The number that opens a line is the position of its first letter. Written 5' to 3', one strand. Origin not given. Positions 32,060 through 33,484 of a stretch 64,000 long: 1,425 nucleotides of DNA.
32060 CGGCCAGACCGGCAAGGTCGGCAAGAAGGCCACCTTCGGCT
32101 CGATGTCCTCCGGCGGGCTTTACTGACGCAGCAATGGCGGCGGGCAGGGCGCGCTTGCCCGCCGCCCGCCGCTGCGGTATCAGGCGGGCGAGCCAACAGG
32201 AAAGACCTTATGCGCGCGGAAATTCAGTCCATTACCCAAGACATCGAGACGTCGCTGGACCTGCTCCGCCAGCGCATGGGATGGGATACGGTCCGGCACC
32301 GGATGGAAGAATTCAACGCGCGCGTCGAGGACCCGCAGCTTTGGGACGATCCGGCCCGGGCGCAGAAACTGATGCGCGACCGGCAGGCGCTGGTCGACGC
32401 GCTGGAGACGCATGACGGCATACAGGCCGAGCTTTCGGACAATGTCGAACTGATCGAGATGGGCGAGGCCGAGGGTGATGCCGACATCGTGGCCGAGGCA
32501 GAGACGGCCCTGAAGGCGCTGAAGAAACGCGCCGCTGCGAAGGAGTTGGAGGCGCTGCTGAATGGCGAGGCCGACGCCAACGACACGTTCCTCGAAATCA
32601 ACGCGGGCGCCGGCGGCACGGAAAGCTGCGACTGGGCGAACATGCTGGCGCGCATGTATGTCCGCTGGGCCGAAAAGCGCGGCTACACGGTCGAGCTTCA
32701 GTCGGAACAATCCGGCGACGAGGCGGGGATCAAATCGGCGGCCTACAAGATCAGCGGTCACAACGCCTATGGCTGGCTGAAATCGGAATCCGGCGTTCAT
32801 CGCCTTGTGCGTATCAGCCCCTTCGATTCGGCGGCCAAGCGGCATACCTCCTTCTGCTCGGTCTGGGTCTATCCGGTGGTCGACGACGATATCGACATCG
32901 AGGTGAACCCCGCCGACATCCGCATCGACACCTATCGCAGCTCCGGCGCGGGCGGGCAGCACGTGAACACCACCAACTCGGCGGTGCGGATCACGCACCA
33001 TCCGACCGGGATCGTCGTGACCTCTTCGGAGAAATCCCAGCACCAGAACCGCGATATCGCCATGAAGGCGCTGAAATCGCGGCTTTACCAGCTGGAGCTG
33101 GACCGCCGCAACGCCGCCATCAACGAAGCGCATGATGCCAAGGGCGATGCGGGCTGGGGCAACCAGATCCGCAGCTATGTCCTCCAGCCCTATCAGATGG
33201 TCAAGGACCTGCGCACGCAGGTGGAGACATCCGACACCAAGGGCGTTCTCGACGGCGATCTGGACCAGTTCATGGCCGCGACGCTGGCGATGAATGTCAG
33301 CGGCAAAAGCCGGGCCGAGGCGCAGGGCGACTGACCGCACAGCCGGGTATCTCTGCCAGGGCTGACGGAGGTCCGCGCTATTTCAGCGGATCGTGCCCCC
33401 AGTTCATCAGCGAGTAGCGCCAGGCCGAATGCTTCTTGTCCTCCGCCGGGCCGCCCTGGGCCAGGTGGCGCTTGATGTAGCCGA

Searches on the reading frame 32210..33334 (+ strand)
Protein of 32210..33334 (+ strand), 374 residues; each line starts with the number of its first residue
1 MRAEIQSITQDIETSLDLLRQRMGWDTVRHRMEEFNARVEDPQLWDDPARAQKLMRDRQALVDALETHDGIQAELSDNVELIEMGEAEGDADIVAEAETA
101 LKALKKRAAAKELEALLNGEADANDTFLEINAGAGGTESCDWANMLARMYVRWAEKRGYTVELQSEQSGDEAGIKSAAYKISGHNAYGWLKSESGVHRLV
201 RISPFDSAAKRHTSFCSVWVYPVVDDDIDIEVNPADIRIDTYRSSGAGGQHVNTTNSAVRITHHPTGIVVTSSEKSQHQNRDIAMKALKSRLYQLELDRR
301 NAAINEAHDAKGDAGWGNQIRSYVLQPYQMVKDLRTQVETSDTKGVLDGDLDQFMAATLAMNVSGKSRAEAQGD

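Call 8: search_protein_families(library=pfam, proteins=[P0001], max_evalue=0.01)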
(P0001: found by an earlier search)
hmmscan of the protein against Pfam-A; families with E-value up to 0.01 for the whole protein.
P0001 (1914 aa): 1 family
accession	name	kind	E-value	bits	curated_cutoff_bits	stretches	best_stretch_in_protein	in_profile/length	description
PF07732.21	Cu-oxidase_3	-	4.7e-09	36.8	21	1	170-260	34-115/119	Multicopper oxidase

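Call 9: search_protein_families(library=ncbifam, proteins=[P0001], max_evalue=0.01)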
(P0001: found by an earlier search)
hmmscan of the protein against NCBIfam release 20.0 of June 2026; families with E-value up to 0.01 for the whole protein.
P0001 (1914 aa): 2 families
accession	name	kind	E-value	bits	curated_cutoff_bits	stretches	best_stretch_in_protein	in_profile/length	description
NF041487.1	copper_ox_MnxG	equivalog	2.5e-265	883.5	3100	5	51-564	3-525/1894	manganese-oxidizing multicopper oxidase MnxG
TIGR03388.1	ascorbase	equivalog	0.00054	18.8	614.8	0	181-262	51-122/542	L-ascorbate oxidase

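Call 32: search_protein_families(library=ncbifam, proteins=[L027:9803-16033:+, L027:16064-16627:+, L027:16631-18523:+, L027:18303-20459:+, L027:19933-21978:+, L027:22027-22878:+], max_evalue=0.001)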
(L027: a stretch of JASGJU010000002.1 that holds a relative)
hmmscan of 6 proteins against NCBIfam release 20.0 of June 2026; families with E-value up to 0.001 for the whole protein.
L027:9803-16033:+ (2076 aa): 1 family
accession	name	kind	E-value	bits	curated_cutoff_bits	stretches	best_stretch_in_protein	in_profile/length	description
NF041487.1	copper_ox_MnxG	equivalog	9.5e-242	805.3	3100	8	282-638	150-525/1894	manganese-oxidizing multicopper oxidase MnxG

L027:16064-16627:+ (187 aa): 0 families

L027:16631-18523:+ (630 aa): 4 families
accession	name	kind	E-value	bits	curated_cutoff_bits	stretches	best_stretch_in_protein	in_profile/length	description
TIGR03866.1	PQQ_ABC_repeats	subfamily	3.4e-14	52.6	287.3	1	158-316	47-204/310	PQQ-dependent catabolism-associated beta-propeller protein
TIGR02276.1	beta_rpt_yvtn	repeat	4e-10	39.5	27.85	0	165-203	5-41/42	beta-propeller repeat protein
NF052280.1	7_blade_YncE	equivalog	2.2e-06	26.8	400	0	199-288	219-308/338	7-bladed beta-propeller protein YncE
NF052340.1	hydrazine_beta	equivalog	0.00031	19.9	560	0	326-393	38-107/372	hydrazine synthase subunit beta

L027:18303-20459:+ (718 aa): 3 families
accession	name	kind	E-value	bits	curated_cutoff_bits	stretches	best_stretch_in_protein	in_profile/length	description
TIGR03407.1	urea_ABC_UrtA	exception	4.3e-06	25.9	492.75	1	416-476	2-62/361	urea ABC transporter substrate-binding protein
NF011933.0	PRK15404.1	subfamily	0.00018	20.7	477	1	412-464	24-76/370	high-affinity branched-chain amino acid ABC transporter substrate-binding protein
TIGR03669.1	urea_ABC_arch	equivalog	0.00048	19.2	494.8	1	418-468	4-54/375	urea ABC transporter substrate-binding protein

L027:19933-21978:+ (681 aa): 0 families

L027:22027-22878:+ (283 aa): 0 families

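Call 33: search_protein_families(library=pfam, proteins=[L027:16064-16627:+, L027:16631-18523:+, L027:18303-20459:+, L027:19933-21978:+, L027:22027-22878:+], max_evalue=0.001)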
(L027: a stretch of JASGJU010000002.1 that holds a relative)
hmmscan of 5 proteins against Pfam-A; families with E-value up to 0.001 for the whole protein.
L027:16064-16627:+ (187 aa): 0 families

L027:16631-18523:+ (630 aa): 1 family
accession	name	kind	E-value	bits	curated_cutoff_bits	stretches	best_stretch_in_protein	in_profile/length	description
PF21783.3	YNCE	-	0.00035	20.5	27.1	0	166-272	170-276/339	YNCE-like beta-propeller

L027:18303-20459:+ (718 aa): 4 families
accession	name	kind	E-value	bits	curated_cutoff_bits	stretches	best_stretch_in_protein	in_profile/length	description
PF13458.12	Peripla_BP_6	-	2.4e-15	57.5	31.7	1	414-506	1-93/343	Periplasmic binding protein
PF13433.12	Peripla_BP_5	-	5.6e-08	32.7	27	1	415-490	1-76/363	Periplasmic binding protein domain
PF00034.26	Cytochrom_C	-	0.00011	23.9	21.3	1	318-399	11-88/90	Cytochrome c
PF13442.11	Cytochrome_CBB3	-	0.00012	22.7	27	1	318-397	13-68/68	Cytochrome C oxidase, cbb3-type, subunit III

L027:19933-21978:+ (681 aa): 0 families

L027:22027-22878:+ (283 aa): 0 families

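Call 74: search_protein_families(library=pfam, proteins=[window:32210-33334:+], max_evalue=0.00001)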
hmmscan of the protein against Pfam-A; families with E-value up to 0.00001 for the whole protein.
window:32210-33334:+ (374 aa): 2 families
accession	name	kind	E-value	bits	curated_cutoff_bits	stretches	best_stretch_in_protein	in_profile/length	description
PF03462.23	PCRF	-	3.3e-56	190.6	24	1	29-218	2-194/194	PCRF domain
PF00472.26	RF-1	-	4.1e-39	133.6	35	1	226-335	1-116/116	RF-1 domain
